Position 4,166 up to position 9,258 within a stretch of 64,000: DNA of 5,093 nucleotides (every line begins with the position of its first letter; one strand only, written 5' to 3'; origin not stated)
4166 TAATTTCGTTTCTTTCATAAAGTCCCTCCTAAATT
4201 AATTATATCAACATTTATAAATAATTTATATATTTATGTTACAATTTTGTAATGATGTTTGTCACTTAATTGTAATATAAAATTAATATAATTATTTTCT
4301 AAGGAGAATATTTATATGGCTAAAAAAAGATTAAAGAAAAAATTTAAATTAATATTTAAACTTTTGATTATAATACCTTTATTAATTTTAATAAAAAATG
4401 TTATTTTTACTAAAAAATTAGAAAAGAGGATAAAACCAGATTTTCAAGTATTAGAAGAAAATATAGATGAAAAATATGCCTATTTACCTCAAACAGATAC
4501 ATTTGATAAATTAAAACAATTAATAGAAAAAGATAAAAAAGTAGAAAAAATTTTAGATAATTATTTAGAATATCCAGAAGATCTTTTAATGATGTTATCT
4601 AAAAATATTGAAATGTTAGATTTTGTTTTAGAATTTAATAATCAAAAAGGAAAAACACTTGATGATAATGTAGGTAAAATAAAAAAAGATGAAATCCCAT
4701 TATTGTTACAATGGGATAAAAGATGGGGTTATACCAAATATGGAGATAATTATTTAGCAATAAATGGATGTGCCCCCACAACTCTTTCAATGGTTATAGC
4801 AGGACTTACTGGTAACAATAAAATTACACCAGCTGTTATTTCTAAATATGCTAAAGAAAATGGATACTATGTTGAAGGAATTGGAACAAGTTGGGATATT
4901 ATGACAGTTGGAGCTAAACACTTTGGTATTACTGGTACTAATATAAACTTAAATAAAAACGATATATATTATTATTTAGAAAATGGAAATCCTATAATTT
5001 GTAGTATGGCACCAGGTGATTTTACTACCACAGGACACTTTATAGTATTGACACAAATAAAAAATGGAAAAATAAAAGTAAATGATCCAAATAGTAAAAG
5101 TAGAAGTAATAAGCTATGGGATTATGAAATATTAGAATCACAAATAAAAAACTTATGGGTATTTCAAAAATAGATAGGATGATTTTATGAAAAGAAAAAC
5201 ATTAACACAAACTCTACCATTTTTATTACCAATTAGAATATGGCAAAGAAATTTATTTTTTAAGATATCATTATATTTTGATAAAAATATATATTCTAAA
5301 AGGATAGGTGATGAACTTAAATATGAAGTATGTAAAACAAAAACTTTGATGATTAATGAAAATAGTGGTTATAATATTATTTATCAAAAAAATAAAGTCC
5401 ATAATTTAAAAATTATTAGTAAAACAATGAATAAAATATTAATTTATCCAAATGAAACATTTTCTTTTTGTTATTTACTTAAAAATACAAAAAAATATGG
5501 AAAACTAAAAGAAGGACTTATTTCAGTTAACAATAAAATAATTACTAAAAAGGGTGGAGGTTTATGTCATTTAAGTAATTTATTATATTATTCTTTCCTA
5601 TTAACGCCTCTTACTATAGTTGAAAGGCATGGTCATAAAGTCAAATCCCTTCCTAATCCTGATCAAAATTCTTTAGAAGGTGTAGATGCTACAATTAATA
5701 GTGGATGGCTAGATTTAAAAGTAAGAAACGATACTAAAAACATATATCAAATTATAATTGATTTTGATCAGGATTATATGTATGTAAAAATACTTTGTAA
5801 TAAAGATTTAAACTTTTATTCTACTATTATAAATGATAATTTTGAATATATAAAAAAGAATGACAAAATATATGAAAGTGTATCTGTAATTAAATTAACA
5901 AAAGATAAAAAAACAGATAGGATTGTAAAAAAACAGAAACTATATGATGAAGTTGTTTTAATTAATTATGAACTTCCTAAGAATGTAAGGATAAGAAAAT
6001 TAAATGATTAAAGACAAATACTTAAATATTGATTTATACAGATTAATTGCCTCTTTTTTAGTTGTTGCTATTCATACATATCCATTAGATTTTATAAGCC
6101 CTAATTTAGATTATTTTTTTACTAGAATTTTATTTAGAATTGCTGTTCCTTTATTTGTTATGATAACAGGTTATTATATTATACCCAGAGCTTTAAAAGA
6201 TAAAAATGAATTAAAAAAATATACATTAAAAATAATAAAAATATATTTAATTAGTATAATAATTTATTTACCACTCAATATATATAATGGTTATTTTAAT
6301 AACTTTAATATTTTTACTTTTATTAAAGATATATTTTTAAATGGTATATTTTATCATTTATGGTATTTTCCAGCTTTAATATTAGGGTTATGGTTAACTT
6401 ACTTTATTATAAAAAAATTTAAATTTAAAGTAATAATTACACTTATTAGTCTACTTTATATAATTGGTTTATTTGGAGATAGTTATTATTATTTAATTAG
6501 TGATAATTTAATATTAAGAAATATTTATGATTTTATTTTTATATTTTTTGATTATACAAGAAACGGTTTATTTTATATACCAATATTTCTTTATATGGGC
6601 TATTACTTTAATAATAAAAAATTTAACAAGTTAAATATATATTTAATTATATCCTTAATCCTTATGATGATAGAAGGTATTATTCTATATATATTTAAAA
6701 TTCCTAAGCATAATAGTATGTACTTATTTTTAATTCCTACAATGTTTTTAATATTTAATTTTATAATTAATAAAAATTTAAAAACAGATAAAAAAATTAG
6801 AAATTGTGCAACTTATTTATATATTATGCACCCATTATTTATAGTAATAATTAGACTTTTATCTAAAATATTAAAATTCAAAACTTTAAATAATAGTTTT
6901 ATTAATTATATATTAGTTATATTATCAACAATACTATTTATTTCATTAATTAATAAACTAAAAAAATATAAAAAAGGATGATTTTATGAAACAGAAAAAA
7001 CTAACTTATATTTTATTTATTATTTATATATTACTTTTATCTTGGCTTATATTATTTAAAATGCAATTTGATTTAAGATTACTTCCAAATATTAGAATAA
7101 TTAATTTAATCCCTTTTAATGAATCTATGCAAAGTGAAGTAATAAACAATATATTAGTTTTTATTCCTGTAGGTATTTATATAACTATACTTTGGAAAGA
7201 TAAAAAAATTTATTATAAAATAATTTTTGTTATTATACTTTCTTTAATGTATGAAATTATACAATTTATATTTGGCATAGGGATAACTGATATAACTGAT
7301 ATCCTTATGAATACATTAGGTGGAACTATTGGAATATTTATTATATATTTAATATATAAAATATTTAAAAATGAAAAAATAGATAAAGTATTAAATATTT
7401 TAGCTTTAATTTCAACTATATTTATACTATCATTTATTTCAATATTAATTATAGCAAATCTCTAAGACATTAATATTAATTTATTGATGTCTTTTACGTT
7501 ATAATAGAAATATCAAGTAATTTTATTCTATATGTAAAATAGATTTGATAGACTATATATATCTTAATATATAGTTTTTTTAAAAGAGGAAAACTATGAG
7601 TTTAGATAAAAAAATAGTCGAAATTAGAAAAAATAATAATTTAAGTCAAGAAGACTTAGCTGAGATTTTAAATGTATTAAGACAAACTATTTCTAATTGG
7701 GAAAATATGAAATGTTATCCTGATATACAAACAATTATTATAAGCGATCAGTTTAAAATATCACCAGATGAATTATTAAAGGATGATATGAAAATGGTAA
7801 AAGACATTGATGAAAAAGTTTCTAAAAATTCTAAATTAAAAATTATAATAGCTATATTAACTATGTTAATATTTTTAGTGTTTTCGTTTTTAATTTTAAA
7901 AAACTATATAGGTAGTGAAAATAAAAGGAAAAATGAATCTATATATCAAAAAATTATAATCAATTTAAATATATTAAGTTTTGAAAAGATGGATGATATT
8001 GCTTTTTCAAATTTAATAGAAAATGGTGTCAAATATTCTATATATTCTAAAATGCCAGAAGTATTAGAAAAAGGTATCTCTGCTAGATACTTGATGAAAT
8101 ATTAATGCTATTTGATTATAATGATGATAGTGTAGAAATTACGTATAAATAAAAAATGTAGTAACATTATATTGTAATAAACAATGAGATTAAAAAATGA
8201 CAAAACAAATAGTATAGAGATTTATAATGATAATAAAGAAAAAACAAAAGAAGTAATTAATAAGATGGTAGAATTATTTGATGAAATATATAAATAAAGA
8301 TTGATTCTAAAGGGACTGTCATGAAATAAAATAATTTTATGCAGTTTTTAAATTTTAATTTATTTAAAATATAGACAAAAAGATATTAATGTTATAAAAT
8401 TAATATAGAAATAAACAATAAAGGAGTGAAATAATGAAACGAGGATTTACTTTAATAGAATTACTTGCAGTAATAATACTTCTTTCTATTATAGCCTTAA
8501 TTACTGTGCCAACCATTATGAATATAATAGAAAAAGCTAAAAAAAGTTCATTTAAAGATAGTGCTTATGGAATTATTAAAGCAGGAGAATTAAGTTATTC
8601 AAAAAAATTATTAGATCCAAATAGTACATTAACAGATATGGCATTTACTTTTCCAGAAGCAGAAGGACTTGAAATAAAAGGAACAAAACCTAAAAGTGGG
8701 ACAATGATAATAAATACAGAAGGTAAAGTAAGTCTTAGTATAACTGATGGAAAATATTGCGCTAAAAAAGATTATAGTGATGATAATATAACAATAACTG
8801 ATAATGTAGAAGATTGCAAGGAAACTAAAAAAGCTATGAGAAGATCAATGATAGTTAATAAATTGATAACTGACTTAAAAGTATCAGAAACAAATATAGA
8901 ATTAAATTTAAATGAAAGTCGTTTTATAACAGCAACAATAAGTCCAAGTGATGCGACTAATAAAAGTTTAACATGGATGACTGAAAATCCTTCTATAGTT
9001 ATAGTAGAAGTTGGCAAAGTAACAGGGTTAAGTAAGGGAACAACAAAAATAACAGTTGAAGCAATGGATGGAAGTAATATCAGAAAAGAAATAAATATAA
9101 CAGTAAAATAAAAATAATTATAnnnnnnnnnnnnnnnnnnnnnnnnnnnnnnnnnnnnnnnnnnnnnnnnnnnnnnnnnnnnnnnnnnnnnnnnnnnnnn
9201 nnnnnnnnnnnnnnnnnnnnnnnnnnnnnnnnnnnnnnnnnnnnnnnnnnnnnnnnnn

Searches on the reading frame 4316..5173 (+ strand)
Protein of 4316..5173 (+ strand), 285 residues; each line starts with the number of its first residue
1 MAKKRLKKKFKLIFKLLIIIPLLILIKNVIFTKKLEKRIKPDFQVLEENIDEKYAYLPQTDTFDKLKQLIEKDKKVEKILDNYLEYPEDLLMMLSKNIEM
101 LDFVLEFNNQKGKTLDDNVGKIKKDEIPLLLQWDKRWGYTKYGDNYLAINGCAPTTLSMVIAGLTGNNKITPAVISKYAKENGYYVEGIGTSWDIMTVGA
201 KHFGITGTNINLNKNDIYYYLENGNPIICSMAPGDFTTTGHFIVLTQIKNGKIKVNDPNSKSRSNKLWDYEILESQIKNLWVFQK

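Call 11: find_encoding_contigs(protein=window:4316-5173:+, flank=10000, max_places=10)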
Protein window:4316-5173:+ (285 aa): 1 contig read that carries it; 1 place shown.
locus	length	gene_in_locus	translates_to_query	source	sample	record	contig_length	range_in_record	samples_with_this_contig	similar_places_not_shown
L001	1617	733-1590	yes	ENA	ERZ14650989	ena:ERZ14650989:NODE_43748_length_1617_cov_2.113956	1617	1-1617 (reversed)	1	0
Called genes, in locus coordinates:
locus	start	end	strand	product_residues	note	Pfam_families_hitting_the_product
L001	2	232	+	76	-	?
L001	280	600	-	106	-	-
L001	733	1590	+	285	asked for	PF13529:Peptidase_C39_2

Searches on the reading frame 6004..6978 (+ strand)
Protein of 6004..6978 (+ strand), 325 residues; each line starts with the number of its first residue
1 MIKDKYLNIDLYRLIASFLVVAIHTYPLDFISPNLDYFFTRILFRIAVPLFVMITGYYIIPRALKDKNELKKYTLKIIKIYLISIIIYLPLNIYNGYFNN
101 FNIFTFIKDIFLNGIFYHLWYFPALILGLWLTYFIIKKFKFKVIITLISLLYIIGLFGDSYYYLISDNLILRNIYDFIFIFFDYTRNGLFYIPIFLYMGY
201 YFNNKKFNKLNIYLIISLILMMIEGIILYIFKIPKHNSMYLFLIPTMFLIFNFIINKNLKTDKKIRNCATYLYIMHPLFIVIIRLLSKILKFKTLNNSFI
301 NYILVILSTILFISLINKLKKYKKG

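Call 64: search_protein_families(library=pfam, proteins=[window:6004-6978:+], max_evalue=0.0001)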
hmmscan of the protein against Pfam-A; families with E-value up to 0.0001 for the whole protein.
window:6004-6978:+ (325 aa): 1 family
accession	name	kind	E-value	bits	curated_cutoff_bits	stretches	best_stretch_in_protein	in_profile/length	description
PF01757.29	Acyl_transf_3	-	9.7e-23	81.2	31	1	8-316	3-324/326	Acyltransferase domain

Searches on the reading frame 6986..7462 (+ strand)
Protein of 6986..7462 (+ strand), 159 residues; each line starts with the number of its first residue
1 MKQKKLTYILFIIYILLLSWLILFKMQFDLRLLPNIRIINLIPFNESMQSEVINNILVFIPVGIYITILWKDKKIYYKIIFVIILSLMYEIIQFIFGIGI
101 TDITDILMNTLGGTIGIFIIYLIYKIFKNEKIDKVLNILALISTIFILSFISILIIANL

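Call 64: search_protein_families(library=pfam, proteins=[window:6986-7462:+], max_evalue=0.0001)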
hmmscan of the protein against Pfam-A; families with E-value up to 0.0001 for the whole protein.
window:6986-7462:+ (159 aa): 1 family
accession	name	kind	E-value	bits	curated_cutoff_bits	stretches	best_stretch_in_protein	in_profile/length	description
PF04892.17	VanZ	-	2.3e-21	77.2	30.1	1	11-123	1-125/126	VanZ like family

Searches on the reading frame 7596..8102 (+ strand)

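Call 64: search_protein_families(library=pfam, proteins=[window:7596-8102:+], max_evalue=0.0001)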
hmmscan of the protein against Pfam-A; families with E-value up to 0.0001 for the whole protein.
window:7596-8102:+ (169 aa): 2 families
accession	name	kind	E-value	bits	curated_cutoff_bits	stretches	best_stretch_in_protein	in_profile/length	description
PF01381.28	HTH_3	-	4.9e-09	36.5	23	1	9-59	3-54/55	Helix-turn-helix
PF12844.13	HTH_19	-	1.8e-08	34.6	30.2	1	6-62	3-60/64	Helix-turn-helix domain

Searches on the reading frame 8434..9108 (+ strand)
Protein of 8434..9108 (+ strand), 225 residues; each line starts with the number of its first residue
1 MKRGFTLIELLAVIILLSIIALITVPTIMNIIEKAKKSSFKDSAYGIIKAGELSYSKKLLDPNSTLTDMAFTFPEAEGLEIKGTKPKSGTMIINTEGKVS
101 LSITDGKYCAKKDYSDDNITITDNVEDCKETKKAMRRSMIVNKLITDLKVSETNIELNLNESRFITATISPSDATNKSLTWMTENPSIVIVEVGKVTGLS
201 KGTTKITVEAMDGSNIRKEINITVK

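Call 64: search_protein_families(library=pfam, proteins=[window:8434-9108:+], max_evalue=0.0001)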
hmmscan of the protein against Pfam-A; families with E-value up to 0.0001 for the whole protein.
window:8434-9108:+ (225 aa): 2 families
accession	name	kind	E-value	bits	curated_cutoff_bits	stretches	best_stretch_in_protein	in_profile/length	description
PF02368.24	Big_2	-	4.1e-09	36.7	22.8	1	147-213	4-71/79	Bacterial Ig-like domain (group 2)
PF07963.17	N_methyl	-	7.8e-06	25.7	21.2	1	2-24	4-26/27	Prokaryotic N-terminal methylation motif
